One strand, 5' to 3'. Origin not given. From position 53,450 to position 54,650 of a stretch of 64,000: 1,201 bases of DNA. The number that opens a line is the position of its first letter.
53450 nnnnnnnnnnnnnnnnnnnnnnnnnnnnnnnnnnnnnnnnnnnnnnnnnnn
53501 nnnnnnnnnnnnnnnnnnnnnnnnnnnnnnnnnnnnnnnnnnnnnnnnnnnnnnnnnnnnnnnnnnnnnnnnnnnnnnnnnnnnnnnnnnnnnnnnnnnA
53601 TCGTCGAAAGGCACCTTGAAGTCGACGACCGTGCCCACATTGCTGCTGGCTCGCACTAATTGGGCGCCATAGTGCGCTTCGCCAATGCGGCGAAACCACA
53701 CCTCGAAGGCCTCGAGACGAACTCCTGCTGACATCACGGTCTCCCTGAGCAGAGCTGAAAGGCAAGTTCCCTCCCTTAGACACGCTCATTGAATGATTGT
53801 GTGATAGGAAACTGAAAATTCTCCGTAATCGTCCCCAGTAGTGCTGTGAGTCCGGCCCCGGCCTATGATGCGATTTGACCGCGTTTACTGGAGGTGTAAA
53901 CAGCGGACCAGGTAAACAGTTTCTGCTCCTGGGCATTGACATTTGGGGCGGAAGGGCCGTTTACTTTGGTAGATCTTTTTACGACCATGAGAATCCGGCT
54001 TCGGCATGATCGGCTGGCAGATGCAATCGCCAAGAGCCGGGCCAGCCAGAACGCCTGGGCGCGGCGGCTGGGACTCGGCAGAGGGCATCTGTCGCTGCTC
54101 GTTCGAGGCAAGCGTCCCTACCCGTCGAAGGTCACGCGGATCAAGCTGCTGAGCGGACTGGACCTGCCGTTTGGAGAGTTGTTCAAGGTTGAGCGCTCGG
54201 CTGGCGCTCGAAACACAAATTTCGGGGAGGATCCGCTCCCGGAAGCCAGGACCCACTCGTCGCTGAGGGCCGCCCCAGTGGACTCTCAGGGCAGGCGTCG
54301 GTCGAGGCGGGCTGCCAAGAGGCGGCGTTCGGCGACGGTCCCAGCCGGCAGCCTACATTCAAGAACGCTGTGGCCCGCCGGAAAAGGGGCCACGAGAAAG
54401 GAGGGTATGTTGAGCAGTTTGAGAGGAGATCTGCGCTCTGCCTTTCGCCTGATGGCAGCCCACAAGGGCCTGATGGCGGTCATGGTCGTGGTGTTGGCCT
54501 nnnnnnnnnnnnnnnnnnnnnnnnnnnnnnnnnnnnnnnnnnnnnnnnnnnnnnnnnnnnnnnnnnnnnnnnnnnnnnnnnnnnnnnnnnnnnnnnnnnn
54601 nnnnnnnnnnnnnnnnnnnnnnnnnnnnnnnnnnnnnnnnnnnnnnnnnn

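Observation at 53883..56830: XRE-type HTH domain encoded in frame upstream of an ADOP permease, with a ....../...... operator cluster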

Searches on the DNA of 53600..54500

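Call 85: search_rna_families(source=window, start=53600, end=54500, threshold=evalue, max_evalue=1)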
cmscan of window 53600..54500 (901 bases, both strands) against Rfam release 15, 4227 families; matches with E-value up to 1: 0.
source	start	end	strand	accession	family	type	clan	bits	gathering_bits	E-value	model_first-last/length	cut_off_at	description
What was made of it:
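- Tried and rejected: Rfam found no RNA family in 53600-54500 (call 85).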
